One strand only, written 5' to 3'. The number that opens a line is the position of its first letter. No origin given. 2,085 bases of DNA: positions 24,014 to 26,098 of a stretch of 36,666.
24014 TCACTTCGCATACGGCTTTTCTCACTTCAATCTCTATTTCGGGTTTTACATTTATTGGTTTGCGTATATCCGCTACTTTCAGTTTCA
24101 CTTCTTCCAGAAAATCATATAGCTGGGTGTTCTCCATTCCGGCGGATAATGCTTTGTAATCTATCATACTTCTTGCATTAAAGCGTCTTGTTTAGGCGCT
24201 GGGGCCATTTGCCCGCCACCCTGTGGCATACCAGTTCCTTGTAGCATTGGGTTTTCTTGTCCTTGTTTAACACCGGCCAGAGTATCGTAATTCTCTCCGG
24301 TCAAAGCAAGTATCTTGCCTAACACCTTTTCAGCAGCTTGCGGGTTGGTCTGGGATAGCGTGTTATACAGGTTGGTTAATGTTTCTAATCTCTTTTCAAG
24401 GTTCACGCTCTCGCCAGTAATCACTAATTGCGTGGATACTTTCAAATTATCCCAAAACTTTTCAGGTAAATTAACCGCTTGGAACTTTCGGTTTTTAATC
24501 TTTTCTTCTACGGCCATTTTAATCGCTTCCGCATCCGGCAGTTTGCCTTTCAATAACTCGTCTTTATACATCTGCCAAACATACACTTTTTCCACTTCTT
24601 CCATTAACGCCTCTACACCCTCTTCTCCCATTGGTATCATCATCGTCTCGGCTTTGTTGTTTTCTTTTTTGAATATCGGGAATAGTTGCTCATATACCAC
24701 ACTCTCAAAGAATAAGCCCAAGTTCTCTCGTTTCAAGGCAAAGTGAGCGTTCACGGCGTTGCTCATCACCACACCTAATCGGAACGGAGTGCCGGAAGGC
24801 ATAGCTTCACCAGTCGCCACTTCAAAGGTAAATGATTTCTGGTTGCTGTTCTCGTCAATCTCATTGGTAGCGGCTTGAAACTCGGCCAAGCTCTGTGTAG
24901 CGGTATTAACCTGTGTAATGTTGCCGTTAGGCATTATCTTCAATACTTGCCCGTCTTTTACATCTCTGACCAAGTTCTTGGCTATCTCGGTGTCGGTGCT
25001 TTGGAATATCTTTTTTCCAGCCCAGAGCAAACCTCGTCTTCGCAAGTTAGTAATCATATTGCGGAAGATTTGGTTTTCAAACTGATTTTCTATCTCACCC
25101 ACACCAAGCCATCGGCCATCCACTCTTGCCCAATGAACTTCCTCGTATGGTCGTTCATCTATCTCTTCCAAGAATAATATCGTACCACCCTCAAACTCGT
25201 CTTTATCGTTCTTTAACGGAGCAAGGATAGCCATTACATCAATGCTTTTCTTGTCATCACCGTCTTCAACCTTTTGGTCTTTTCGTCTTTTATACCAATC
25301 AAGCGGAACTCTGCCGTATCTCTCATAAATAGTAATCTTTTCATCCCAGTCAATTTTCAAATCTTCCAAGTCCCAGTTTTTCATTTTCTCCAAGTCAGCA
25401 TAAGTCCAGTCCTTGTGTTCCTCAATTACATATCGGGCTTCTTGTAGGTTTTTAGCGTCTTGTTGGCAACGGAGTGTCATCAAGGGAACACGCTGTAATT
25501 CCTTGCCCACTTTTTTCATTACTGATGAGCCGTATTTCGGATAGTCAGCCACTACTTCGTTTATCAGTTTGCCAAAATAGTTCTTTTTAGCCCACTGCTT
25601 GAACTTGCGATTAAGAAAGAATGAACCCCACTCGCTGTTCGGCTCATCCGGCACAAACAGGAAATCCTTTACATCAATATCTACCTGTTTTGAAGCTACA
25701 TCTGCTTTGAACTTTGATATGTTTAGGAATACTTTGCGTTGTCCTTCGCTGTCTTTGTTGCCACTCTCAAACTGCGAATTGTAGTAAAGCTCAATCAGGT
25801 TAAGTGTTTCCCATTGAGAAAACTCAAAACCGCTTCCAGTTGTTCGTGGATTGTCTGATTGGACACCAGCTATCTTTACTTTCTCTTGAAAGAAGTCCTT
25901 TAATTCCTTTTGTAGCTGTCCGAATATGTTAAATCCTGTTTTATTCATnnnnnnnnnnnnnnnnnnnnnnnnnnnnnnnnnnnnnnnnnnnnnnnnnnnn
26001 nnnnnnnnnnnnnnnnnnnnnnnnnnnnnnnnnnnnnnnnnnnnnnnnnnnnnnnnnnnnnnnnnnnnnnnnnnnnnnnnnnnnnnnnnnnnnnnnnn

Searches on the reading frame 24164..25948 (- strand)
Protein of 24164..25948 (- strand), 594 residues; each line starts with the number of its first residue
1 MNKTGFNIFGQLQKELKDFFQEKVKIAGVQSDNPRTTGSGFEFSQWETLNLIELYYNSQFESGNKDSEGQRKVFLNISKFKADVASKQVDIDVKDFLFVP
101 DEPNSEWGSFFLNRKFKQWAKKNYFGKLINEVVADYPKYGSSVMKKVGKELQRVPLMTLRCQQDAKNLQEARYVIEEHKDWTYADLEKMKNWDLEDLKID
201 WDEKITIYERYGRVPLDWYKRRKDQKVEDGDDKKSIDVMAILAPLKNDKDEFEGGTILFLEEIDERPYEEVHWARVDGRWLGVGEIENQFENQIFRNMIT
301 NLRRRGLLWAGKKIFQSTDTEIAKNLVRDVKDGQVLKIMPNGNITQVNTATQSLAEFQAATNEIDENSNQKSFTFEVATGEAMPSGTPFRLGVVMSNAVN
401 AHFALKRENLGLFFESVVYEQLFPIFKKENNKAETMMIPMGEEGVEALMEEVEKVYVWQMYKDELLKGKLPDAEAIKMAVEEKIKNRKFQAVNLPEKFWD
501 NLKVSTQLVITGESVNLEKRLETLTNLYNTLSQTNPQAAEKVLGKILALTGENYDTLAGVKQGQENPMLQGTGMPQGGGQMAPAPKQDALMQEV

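Call 23: search_protein_families(library=pfam, proteins=[window:24164-25948:-], max_evalue=0.01)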
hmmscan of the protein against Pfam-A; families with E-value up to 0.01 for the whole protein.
window:24164-25948:- (594 aa): 0 families

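Call 51: search_dna_similar(query=window:24167-25948:-, collection=phages, mode=protein, max_evalue=0.00001, max_rows=15)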
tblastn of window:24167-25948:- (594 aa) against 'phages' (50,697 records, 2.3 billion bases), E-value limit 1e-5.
Records with a match: 1; places in all: 1; records where one place covers at least 80% of the query: 0.
Best place of each record, by identity: <60% 1.
By first word of the organism name: Caudoviricetes 1.
By host as written in the record: - 1.
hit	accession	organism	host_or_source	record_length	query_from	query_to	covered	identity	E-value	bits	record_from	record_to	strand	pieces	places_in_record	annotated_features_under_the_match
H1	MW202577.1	Caudoviricetes sp.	Manatee Spring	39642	43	429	65%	24.9%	5e-19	98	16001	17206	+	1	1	hypothetical protein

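Call 70: search_protein_families(library=ncbifam, proteins=[window:24167-25948:-], max_evalue=0.01)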
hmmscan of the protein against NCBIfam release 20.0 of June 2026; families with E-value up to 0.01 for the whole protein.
window:24167-25948:- (594 aa): 0 families
